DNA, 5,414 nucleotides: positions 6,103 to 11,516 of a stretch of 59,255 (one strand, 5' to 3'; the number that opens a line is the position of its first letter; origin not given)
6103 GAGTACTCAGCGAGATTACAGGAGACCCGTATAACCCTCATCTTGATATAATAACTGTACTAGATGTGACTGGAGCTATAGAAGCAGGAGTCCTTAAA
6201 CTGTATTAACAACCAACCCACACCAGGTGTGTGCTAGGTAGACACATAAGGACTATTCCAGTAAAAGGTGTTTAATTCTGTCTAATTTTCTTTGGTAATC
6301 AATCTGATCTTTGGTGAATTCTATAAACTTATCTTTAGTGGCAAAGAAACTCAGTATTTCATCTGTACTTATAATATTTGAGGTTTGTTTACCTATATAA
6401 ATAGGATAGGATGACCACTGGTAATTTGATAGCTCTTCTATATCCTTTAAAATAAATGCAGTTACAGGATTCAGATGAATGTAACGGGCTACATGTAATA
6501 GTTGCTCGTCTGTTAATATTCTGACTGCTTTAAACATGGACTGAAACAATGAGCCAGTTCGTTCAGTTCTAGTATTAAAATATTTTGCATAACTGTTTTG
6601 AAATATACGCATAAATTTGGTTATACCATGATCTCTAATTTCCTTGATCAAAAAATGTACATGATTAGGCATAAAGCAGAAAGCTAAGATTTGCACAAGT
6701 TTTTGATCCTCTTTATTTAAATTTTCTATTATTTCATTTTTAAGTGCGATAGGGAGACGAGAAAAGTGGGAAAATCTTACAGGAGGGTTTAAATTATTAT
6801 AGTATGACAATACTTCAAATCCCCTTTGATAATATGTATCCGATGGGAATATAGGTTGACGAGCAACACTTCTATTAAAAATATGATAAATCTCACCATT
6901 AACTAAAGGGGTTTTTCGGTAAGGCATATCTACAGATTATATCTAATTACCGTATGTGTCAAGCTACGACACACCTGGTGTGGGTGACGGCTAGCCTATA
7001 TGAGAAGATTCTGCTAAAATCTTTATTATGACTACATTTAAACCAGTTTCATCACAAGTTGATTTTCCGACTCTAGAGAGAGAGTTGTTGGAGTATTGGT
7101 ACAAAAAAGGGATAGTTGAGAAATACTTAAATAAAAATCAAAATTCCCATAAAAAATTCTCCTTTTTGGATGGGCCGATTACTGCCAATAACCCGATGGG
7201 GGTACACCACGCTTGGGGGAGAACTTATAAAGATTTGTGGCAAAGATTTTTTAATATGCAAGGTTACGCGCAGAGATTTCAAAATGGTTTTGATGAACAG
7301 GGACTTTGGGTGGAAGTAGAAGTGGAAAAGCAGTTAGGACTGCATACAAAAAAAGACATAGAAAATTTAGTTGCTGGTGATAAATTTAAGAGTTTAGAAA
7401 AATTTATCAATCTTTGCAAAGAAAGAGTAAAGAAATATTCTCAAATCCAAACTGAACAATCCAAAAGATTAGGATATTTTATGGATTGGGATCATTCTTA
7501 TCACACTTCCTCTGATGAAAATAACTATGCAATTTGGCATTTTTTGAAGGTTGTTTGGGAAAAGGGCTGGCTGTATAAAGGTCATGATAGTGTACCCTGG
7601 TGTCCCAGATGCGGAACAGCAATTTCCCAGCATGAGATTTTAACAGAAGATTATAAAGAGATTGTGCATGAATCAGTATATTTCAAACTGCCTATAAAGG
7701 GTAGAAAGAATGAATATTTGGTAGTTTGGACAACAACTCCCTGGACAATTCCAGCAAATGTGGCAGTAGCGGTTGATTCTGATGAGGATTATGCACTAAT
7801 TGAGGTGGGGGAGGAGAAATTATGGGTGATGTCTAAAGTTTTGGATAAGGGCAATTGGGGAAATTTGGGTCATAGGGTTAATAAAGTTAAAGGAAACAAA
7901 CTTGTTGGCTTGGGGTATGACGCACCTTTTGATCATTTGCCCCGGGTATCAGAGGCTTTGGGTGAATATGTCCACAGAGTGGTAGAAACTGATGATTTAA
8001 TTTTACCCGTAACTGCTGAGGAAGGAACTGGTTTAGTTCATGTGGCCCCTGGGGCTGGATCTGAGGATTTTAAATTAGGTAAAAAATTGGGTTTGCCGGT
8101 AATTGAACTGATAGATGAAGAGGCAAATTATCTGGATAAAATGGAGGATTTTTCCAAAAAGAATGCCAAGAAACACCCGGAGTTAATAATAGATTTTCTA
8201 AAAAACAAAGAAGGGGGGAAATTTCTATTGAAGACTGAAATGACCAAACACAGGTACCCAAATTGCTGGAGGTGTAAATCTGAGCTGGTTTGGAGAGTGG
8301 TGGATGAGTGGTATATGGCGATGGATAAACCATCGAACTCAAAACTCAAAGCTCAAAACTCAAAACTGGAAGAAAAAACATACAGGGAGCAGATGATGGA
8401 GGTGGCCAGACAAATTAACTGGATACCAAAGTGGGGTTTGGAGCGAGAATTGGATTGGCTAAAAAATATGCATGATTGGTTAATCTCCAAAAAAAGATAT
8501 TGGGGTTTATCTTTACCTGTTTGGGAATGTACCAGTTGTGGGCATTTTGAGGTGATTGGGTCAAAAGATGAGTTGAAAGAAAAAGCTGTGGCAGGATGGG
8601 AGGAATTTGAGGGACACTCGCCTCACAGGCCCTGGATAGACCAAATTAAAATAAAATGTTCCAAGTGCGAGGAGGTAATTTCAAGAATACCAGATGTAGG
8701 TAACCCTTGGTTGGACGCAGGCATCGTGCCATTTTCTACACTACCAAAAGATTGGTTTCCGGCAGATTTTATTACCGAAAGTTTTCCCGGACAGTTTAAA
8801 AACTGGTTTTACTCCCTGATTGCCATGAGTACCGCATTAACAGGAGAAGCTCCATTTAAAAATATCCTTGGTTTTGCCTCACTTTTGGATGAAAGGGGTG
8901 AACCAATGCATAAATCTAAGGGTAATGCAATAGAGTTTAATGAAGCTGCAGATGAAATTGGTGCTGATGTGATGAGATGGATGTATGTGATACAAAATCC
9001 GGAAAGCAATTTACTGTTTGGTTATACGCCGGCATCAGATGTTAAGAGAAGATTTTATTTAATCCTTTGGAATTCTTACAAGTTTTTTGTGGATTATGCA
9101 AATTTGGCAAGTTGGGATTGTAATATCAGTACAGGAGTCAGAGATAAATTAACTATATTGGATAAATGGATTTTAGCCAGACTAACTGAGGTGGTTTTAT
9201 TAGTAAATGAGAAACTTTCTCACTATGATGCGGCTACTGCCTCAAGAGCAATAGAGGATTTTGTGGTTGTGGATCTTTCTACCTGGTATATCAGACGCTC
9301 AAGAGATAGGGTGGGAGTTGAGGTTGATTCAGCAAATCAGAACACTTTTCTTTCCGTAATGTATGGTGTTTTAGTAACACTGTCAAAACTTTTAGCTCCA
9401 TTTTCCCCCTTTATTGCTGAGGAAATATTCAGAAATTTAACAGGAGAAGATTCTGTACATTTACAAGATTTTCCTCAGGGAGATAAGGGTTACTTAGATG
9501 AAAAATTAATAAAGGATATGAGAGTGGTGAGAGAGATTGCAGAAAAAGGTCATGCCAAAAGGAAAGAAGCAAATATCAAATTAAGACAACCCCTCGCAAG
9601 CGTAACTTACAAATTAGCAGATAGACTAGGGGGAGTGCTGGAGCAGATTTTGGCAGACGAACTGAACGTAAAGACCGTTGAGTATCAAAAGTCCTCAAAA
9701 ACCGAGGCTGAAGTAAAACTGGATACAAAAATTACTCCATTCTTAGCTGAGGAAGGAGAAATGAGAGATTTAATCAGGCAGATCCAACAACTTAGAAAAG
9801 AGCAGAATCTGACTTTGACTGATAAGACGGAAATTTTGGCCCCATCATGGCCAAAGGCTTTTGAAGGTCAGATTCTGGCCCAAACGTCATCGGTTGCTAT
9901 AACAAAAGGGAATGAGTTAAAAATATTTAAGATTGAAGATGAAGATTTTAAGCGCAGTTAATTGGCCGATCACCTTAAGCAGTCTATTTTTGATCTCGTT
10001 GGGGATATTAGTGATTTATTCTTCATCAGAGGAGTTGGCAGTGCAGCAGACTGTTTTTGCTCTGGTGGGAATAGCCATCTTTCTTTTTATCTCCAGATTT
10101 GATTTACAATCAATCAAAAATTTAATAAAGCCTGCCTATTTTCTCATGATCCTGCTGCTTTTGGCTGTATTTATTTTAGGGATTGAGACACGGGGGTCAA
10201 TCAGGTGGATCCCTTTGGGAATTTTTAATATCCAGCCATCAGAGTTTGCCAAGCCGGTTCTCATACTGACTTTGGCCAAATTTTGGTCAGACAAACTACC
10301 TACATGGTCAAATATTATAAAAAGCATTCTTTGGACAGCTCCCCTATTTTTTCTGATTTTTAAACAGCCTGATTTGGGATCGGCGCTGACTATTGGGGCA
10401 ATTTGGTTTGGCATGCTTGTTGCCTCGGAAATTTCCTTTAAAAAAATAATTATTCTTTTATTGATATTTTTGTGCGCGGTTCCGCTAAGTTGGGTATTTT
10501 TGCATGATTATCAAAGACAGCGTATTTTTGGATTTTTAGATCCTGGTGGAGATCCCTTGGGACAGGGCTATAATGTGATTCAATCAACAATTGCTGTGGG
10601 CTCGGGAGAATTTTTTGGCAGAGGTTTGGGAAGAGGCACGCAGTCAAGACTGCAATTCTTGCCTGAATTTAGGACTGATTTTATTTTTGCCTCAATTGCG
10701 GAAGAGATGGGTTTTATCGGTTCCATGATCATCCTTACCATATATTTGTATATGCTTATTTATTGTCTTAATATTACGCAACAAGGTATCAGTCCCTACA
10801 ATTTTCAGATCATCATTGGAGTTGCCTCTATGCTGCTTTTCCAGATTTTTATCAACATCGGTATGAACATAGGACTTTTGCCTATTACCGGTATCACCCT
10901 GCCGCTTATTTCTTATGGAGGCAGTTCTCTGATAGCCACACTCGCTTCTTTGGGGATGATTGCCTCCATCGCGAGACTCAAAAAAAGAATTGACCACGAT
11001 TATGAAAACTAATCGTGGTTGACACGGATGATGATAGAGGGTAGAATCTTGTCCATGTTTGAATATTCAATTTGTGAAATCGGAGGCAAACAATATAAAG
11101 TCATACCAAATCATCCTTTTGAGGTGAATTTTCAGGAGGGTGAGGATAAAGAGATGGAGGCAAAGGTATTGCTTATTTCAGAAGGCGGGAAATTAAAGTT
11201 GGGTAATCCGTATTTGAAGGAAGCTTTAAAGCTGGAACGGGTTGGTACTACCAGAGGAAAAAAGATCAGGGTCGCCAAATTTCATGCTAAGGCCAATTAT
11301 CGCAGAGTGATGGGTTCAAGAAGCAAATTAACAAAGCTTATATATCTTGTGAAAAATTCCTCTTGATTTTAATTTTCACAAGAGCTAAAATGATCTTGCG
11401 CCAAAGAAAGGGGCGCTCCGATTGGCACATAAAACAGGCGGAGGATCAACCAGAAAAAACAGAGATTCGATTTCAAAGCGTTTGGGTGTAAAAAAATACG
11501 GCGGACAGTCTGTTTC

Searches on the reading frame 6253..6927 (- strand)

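Call 45: search_protein_families(library=pfam, proteins=[window:6253-6927:-], max_evalue=0.0001)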
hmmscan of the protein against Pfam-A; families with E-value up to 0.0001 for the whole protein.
window:6253-6927:- (224 aa): 1 family
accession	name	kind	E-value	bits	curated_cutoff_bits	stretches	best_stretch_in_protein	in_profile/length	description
PF01797.21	Y1_Tnp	-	6e-10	39.7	23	1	73-151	36-119/121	Transposase IS200 like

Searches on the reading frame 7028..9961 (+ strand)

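Call 45: search_protein_families(library=pfam, proteins=[window:7028-9961:+], max_evalue=0.0001)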
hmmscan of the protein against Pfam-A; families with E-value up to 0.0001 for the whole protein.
window:7028-9961:+ (977 aa): 4 families
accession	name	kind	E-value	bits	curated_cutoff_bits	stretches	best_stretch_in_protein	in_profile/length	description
PF00133.28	tRNA-synt_1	-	4.8e-74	250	22.7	1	20-654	2-403/414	tRNA synthetases class I (I, L, M and V)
PF08264.19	Anticodon_1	-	5.2e-31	108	25.1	1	712-857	1-145/148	Anticodon-binding domain of tRNA ligase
PF19302.4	DUF5915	-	4.7e-13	49.5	27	1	892-937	98-143/195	Domain of unknown function (DUF5915)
PF09334.17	tRNA-synt_1g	-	1.4e-09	37.7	20.1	0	618-660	319-361/391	tRNA synthetases class I (M)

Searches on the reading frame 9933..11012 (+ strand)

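Call 45: search_protein_families(library=pfam, proteins=[window:9933-11012:+], max_evalue=0.0001)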
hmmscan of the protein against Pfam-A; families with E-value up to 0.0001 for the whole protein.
window:9933-11012:+ (359 aa): 1 family
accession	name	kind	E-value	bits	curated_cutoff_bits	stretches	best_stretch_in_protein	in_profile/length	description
PF01098.24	FTSW_RODA_SPOVE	-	1.3e-91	307.7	26.4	1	16-350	15-354/356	Cell cycle protein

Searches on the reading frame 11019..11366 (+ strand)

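Call 87: search_protein_families(library=pfam, proteins=[window:11019-11366:+], max_evalue=0.001)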
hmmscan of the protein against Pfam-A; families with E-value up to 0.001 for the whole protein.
window:11019-11366:+ (115 aa): 1 family
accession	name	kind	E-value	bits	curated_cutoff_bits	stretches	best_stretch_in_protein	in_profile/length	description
PF00829.26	Ribosomal_L21p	-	3.5e-16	59.7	27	1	16-107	2-94/99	Ribosomal prokaryotic L21 protein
